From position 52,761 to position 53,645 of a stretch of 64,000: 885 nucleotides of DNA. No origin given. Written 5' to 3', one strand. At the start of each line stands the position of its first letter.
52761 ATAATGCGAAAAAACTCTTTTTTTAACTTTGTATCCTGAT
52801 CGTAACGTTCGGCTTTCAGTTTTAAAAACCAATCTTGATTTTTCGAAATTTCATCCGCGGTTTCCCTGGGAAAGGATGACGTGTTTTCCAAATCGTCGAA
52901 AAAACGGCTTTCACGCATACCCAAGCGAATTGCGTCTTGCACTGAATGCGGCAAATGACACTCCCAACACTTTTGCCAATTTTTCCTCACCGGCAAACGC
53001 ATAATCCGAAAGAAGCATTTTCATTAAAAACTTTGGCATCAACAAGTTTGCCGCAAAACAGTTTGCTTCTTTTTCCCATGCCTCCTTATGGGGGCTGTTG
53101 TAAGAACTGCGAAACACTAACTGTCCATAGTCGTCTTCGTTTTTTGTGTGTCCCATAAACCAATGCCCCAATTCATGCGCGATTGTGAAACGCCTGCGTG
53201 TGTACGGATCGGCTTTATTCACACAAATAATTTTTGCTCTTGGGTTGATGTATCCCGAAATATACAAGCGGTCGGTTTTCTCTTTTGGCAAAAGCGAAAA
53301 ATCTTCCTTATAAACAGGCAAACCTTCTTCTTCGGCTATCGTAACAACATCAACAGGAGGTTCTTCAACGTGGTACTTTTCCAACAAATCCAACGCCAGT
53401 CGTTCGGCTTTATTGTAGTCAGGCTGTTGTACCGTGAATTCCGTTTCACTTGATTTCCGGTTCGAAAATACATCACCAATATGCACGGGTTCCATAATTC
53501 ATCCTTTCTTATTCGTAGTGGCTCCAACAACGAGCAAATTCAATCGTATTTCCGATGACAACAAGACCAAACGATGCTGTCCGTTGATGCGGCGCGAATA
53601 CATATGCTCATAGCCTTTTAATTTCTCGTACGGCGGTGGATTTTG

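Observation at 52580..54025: Tightly coupled four-gene operon: RHH antitoxin, YoeB (frameshifted), ImmA/IrrE protease, 2-TM protein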

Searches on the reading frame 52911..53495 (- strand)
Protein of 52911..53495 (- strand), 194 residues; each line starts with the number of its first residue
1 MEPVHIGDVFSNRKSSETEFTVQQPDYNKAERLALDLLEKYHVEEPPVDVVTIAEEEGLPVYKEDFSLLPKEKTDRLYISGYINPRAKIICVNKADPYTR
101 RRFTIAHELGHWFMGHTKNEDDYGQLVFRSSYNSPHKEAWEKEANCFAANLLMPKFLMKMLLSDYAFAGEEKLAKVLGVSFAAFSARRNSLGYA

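Call 3: search_protein_families(library=pfam, proteins=[window:52911-53495:-], max_evalue=1)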
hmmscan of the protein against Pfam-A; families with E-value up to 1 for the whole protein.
window:52911-53495:- (194 aa): 7 families
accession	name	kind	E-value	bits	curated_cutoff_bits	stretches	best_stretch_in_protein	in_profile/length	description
PF06114.19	Peptidase_M78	-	3.6e-20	72.5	22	1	69-187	13-121/123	IrrE N-terminal-like domain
PF20573.4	DUF6782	-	0.02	14.6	27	1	80-111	69-100/241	Putative metallopeptidase family (DUF6782)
PF19527.4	DUF6055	-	0.032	13.6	27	1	96-150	123-173/417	Family of unknown function (DUF6055)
PF01435.24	Peptidase_M48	-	0.045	14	20.3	1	101-119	65-83/186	Peptidase family M48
PF12725.13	DUF3810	-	0.075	12.8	28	1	70-112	159-201/311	Protein of unknown function (DUF3810)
PF01431.27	Peptidase_M13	-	0.079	13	24.5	1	103-153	38-86/205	Peptidase family M13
PF13058.12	DUF3920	-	0.15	12.7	27.3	1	77-152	52-119/126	Protein of unknown function (DUF3920)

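Call 6: search_protein_families(library=padloc, proteins=[window:52911-53495:-], max_evalue=1)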
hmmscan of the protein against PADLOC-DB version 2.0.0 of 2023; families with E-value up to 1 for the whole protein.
window:52911-53495:- (194 aa): 17 families
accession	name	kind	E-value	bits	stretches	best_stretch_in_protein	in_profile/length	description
PDLC04141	capP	-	2.7e-24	84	1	28-187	3-149/242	capP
PDLC03954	RmrA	-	9.5e-16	55.7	1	20-192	131-291/380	-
PDLC03944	RmrA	-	6.1e-13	46.6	1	28-192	126-284/384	-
PDLC03947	RmrA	-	2.8e-11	40.9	1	21-157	132-256/383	-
PDLC03948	RmrA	-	2e-09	34.8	1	23-192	132-290/397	-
PDLC03949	RmrA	-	2.4e-09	34.5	1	85-192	173-266/363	-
PDLC03945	RmrA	-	6.2e-09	33.5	1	86-163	193-261/394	-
PDLC04776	PDC-M69B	-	7.8e-09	33.6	1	86-165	66-141/272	-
PDLC03953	RmrA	-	2.4e-08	31.6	1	95-192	202-284/373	-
PDLC03951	RmrA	-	8.5e-08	29.6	1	28-185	134-279/400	-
PDLC03952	RmrA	-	1.7e-07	28.4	1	31-156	154-267/395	-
PDLC03956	RmrA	-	3.8e-07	27.5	1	29-187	136-282/399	-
PDLC03955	RmrA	-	1e-06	26.2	1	28-192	145-291/371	-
PDLC03946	RmrA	-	5e-06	23.5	1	28-159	122-234/357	-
PDLC03950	RmrA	-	1.6e-05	22.1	1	27-156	127-242/369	-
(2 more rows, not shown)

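Call 7: search_protein_families(library=ncbifam, proteins=[window:52911-53495:-], max_evalue=1)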
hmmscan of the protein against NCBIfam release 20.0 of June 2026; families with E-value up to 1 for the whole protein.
window:52911-53495:- (194 aa): 2 families
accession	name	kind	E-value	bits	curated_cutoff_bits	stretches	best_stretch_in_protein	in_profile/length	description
NF052239.1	antitox_spr1629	equivalog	1.1e-08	34.6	335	1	85-159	192-257/377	spr1629 family repressor/antitoxin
TIGR03952.1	metzin_BF0631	equivalog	0.17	10.8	208.1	0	103-116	234-248/351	zinc-dependent metalloproteinase lipoprotein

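Call 9: find_encoding_contigs(protein=window:52911-53495:-, flank=6000, max_places=10)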
Protein window:52911-53495:- (194 aa): 1 contig read that carries it; 1 place shown.
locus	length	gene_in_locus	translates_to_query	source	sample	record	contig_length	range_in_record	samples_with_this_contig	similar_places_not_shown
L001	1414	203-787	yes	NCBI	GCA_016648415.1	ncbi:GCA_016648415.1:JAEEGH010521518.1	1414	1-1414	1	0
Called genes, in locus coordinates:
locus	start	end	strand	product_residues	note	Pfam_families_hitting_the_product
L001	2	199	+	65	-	?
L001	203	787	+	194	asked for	PF06114:Peptidase_M78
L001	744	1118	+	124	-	-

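Call 18: find_homologous_proteins(query=window:52911-53495:-, max_evalue=0.00001)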
Query window:52911-53495:- (194 aa): 574 proteins with E <= 0.00001 among 1006 candidates; the best 120 are listed.
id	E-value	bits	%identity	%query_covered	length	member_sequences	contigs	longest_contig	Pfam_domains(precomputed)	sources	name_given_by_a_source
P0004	4.5e-111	387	98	89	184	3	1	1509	PF06114.20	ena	-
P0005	5.2e-54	201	53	96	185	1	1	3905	PF06114.20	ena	-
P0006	3.2e-53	198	58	88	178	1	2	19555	PF06114.20,PF12725.14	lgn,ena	-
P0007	4.0e-48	182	51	96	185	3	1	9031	PF06114.20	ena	-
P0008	2.0e-39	153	50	89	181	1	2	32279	PF06114.20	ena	-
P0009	8.1e-32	128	41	89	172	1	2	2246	PF06114.20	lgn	-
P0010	1.6e-27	114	44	87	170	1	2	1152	PF06114.20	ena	-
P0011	1.8e-26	111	42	87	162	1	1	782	PF06114.20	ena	-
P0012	1.8e-25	108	45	80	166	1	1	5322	PF06114.20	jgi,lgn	-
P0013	4.0e-24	103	43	84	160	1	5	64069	PF06114.20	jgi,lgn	-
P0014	1.4e-23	102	41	80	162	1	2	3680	PF06114.20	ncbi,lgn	-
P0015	1.8e-23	101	41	84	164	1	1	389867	PF06114.20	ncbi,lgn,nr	ncbi:MAG: ImmA/IrrE family metallo-endopeptidase [Armatimonadetes bacterium]|nr:ImmA/IrrE family met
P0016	2.1e-23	101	44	84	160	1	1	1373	PF06114.20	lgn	-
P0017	6.4e-23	99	35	86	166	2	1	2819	PF06114.20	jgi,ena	-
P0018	9.9e-23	99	43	80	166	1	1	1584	PF06114.20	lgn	-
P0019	1.3e-22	98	38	88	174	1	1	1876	PF06114.20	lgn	-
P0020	2.1e-22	98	39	86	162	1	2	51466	PF06114.20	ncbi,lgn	-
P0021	2.4e-22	98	38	84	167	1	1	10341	PF06114.20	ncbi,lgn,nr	ncbi:MAG: ImmA/IrrE family metallo-endopeptidase [Candidatus Roizmanbacteria bacterium]|nr:ImmA/IrrE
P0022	1.6e-21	95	39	84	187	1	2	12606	PF06114.20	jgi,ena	-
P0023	1.6e-21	95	39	87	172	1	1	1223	PF06114.20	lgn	-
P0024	2.2e-21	94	38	86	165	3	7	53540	PF06114.20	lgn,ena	-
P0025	3.6e-21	94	37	87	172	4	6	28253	PF06114.20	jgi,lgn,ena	-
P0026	3.7e-21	94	36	88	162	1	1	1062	PF06114.20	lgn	-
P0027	4.1e-21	93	38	80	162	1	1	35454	PF06114.20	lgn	-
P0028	4.3e-21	93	41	84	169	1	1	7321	PF06114.20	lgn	-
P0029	5.0e-21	93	41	80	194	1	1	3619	PF06114.20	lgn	-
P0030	5.3e-21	93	37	87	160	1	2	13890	PF06114.20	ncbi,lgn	-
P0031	6.3e-21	93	38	82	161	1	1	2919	PF06114.20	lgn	-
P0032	7.0e-21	93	38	87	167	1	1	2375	PF06114.20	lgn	-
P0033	8.4e-21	92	38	88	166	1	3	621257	PF06114.20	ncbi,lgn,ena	-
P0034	1.0e-20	92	38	80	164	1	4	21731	PF06114.20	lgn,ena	-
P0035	1.1e-20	92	40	90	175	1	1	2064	PF06114.20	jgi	jgi:Zn-dependent peptidase ImmA (M78 family)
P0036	1.1e-20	92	36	86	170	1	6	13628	PF06114.20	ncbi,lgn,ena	ncbi:MAG: ImmA/IrrE family metallo-endopeptidase [Patescibacteria group bacterium]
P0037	1.6e-20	92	40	77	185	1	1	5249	PF06114.20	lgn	-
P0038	1.9e-20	91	39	82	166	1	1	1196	PF06114.20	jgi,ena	-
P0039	3.9e-20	90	40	80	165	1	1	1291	PF06114.20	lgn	-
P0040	5.6e-20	90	37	88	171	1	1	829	PF06114.20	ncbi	-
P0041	1.0e-19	89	36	84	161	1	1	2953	PF06114.20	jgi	jgi:Zn-dependent peptidase ImmA (M78 family)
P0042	1.5e-19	88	44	84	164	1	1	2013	PF06114.20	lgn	-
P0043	2.9e-19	87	36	90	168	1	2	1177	PF06114.20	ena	-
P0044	4.4e-19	87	38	89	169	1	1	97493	PF06114.20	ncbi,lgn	-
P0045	5.4e-19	87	40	69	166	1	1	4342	PF06114.20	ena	-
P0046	6.6e-19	86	38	86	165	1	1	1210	PF06114.20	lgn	-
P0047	1.3e-18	85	39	81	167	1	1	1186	PF06114.20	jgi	jgi:Zn-dependent peptidase ImmA (M78 family)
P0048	1.3e-18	85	35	88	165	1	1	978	PF06114.20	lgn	-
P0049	1.6e-18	85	39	93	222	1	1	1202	PF06114.20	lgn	-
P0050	1.9e-18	85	40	80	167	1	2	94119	PF06114.20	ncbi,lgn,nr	ncbi:MAG TPA: ImmA/IrrE family metallo-endopeptidase [Candidatus Saccharimonadales bacterium]|nr:Imm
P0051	2.4e-18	84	40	86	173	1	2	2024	PF06114.20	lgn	-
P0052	2.6e-18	84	39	82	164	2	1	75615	PF06114.20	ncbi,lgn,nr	ncbi:MAG: ImmA/IrrE family metallo-endopeptidase [Endomicrobium sp.]|nr:ImmA/IrrE family metallo-end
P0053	2.7e-18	84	38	82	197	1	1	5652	PF06114.20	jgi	jgi:Zn-dependent peptidase ImmA (M78 family)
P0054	4.0e-18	84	36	87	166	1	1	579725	PF06114.20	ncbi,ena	-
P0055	4.1e-18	84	38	86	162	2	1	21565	PF06114.20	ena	-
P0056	4.7e-18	84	37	85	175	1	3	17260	PF06114.20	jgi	jgi:Zn-dependent peptidase ImmA (M78 family)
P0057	4.9e-18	83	35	85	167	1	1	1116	PF06114.20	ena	-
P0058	6.4e-18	83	40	71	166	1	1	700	PF06114.20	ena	-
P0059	9.5e-18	83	36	88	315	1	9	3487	PF06114.20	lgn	-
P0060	9.7e-18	82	36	88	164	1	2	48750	PF06114.20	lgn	-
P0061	1.1e-17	82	36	88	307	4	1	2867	PF06114.20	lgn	-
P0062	1.1e-17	82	37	82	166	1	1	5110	PF06114.20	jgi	jgi:Zn-dependent peptidase ImmA (M78 family)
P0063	1.1e-17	82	36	88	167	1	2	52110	PF06114.20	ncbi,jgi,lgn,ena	-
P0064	1.2e-17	82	36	91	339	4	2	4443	PF06114.20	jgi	-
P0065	1.5e-17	82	36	81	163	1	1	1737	PF06114.20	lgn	-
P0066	1.7e-17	82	36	90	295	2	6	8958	PF06114.20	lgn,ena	-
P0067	1.8e-17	82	38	80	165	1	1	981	PF06114.20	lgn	-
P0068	2.1e-17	81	35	87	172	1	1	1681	PF06114.20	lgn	-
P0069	2.1e-17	81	34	85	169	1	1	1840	PF06114.20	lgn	-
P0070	2.2e-17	81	36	87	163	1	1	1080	PF06114.20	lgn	-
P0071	2.3e-17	81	36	92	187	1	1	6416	PF06114.20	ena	-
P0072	3.5e-17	81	41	68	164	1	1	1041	PF06114.20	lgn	-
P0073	3.7e-17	81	37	87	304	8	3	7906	PF06114.20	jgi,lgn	jgi:Zn-dependent peptidase ImmA (M78 family)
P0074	3.8e-17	81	33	86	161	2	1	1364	PF06114.20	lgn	-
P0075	3.9e-17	81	38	80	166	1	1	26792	PF06114.20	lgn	-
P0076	4.3e-17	80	34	86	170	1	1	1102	PF06114.20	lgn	-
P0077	4.3e-17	80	36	84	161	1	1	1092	PF06114.20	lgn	-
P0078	4.6e-17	80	39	80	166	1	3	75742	PF06114.20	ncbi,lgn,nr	ncbi:MAG TPA: ImmA/IrrE family metallo-endopeptidase [Patescibacteria group bacterium]|nr:ImmA/IrrE 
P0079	5.4e-17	80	40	84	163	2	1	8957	PF06114.20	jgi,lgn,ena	-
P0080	5.7e-17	80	34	88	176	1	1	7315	PF06114.20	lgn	-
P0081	5.9e-17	80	35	80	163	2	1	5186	PF06114.20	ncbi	ncbi:MAG: ImmA/IrrE family metallo-endopeptidase [Patescibacteria group bacterium]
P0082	7.4e-17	80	40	80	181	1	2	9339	PF06114.20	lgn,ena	-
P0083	7.6e-17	80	38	84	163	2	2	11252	PF06114.20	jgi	-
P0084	8.1e-17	79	37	85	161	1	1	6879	PF06114.20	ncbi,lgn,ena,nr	ncbi:MAG: ImmA/IrrE family metallo-endopeptidase [Alphaproteobacteria bacterium]|nr:ImmA/IrrE family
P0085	8.5e-17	79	38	80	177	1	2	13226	PF06114.20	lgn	-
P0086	8.7e-17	79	40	66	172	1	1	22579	PF06114.20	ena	-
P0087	9.1e-17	79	39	81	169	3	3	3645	PF06114.20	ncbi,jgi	jgi:Zn-dependent peptidase ImmA (M78 family)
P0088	1.0e-16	79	35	85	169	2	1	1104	PF06114.20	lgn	-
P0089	1.6e-16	79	35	86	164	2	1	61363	PF06114.20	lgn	-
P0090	1.7e-16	78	39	80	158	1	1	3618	PF06114.20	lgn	-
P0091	1.7e-16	78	36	80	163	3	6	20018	PF06114.20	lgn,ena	-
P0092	1.8e-16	78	39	68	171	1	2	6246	PF06114.20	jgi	jgi:Zn-dependent peptidase ImmA (M78 family)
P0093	1.8e-16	78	33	87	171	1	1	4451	PF06114.20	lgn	-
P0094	2.0e-16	78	37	86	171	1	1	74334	PF06114.20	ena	-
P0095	2.2e-16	78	36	87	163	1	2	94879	PF06114.20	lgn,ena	-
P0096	2.5e-16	78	34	92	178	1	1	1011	PF06114.20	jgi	jgi:Zn-dependent peptidase ImmA (M78 family)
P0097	3.0e-16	78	33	82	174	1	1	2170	PF06114.20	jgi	jgi:Zn-dependent peptidase ImmA (M78 family)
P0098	3.7e-16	77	39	75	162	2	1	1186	PF06114.20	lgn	-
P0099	6.2e-16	77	34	84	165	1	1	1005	PF06114.20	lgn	-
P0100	6.5e-16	77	34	88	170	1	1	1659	PF06114.20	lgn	-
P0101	6.7e-16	76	39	76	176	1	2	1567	PF06114.20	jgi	jgi:Zn-dependent peptidase ImmA (M78 family)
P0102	7.2e-16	76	34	84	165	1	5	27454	PF06114.20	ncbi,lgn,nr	ncbi:MAG: ImmA/IrrE family metallo-endopeptidase [Candidatus Magasanikbacteria bacterium]|nr:ImmA/Ir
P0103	1.1e-15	76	43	63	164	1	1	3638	PF06114.20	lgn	-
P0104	1.2e-15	76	42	68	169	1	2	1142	PF06114.20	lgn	-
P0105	1.4e-15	75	43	63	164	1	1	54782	PF06114.20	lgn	-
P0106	1.5e-15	75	36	64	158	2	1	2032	PF06114.20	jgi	-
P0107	1.7e-15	75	39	69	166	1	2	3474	PF06114.20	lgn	-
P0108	1.7e-15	75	34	85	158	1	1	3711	PF06114.20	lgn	-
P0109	2.1e-15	75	38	80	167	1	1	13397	PF06114.20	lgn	-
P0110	2.9e-15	74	36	88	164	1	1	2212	PF06114.20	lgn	-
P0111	3.3e-15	74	45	53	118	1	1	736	PF06114.20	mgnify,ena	mgnify:CR=1 FL=1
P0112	4.1e-15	74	35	87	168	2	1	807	PF06114.20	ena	-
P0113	4.6e-15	74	42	63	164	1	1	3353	PF06114.20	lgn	-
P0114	5.7e-15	73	36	87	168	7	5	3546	PF06114.20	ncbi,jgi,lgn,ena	jgi:Zn-dependent peptidase ImmA (M78 family)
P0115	6.0e-15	73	35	83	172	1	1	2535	PF06114.20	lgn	-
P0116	1.0e-14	73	36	82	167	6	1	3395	PF06114.20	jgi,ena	jgi:Zn-dependent peptidase ImmA (M78 family)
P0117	1.2e-14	72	38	73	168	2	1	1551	PF06114.20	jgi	-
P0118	1.5e-14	72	40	68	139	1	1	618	PF06114.20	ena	-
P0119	1.7e-14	72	37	80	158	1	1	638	PF06114.20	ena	-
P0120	1.8e-14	72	37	69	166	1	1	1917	PF06114.20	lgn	-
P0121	1.9e-14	72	38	80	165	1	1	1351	PF06114.20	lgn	-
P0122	3.0e-14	71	34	83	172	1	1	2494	PF06114.20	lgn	-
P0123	3.6e-14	71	37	73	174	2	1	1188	PF06114.20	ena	-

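Call 21: find_encoding_contigs(protein=P0006, flank=5000, max_places=3)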
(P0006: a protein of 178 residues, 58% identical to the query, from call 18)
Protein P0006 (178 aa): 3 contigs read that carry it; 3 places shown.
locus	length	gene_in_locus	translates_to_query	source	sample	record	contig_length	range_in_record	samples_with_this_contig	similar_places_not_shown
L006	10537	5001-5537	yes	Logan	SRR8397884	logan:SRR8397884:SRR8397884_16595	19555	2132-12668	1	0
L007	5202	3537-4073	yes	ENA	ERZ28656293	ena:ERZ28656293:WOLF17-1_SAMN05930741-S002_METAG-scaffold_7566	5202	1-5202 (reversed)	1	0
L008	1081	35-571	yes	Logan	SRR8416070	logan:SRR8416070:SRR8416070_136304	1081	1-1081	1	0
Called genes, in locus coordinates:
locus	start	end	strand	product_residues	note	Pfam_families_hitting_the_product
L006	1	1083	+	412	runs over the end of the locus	PF00109:ketoacyl-synt, PF02801:Ketoacyl-synt_C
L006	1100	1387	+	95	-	PF00550:PP-binding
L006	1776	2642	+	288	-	-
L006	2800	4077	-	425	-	PF04413:Glycos_transf_N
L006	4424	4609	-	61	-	-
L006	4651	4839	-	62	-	-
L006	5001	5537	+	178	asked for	PF12725:DUF3810 (faint), PF06114:Peptidase_M78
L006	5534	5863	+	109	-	-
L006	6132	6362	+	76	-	-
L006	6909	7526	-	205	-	PF08861:DUF1828, PF08862:DUF1829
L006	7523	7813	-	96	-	-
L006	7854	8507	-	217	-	-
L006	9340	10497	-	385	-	PF13173:AAA_14, PF13635:DUF4143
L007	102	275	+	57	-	-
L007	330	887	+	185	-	-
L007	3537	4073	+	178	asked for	PF12725:DUF3810 (faint), PF06114:Peptidase_M78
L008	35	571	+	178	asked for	PF12725:DUF3810 (faint), PF06114:Peptidase_M78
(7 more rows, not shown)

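Call 22: find_encoding_contigs(protein=P0008, flank=5000, max_places=3)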
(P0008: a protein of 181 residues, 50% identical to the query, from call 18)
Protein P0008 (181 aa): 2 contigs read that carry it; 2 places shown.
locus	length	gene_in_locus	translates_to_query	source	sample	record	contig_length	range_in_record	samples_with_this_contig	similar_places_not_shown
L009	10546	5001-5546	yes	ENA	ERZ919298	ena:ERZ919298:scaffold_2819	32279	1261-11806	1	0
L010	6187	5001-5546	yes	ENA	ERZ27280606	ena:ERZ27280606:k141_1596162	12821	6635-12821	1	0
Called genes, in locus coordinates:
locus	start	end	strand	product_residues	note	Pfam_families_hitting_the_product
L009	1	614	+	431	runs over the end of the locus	PF03952:Enolase_N, PF00113:Enolase_C, PF13378:MR_MLE_C (weak)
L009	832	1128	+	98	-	-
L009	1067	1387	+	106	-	PF05016:ParE_toxin (faint), PF06769:YoeB_toxin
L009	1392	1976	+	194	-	-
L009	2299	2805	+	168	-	PF09835:DUF2062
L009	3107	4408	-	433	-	PF04413:Glycos_transf_N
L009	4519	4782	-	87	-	-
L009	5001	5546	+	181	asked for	PF06114:Peptidase_M78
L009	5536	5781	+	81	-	-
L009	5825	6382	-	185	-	-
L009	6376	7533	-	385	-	PF13173:AAA_14, PF13635:DUF4143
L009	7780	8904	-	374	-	PF01370:Epimerase, PF02719:Polysacc_synt_2, PF04321:RmlD_sub_bind, PF16363:GDP_Man_Dehyd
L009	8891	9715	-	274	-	-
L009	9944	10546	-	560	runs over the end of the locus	PF00575:S1, PF00575:S1, PF00575:S1, PF23459:S1_RRP5 (weak), PF00575:S1, PF24685:OB_RRP5_4th, PF00575:S1, PF23459:S1_RRP5, +4 more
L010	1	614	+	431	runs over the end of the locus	PF03952:Enolase_N, PF00113:Enolase_C, PF13378:MR_MLE_C (weak)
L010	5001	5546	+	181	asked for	PF06114:Peptidase_M78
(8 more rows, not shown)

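Call 23: find_encoding_contigs(protein=P0007, flank=5000, max_places=3)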
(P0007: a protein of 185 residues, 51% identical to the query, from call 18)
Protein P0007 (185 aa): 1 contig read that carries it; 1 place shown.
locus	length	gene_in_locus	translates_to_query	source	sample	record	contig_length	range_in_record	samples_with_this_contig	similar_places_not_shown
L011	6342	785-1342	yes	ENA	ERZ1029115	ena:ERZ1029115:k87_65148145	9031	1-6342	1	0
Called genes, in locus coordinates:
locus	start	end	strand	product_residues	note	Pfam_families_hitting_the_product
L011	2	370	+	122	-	?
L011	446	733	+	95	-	-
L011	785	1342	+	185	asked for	PF06114:Peptidase_M78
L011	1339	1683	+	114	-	-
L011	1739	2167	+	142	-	-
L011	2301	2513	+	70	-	-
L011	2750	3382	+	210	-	PF07638:Sigma70_ECF, PF04542:Sigma70_r2, PF08281:Sigma70_r4_2, PF04545:Sigma70_r4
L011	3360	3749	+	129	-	-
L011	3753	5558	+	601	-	PF13365:Trypsin_2 (weak), PF00595:PDZ, PF13180:PDZ_2, PF17820:PDZ_6 (weak)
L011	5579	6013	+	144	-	PF00364:Biotin_lipoyl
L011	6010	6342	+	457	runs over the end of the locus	PF00289:Biotin_carb_N, PF02786:CPSase_L_D2, PF02222:ATP-grasp, PF07478:Dala_Dala_lig_C, PF02785:Biotin_carb_C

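Call 24: find_encoding_contigs(protein=P0005, flank=5000, max_places=3)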
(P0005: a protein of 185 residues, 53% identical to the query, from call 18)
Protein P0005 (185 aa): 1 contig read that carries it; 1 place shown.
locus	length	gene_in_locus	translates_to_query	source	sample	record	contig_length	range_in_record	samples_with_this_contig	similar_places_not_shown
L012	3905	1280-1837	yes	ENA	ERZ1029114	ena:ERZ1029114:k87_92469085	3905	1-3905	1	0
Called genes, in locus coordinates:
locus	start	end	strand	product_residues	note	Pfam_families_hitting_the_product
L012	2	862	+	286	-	?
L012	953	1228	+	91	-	-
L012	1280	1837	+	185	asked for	PF06114:Peptidase_M78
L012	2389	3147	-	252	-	PF08861:DUF1828, PF08862:DUF1829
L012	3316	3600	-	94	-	PF22398:DUF6978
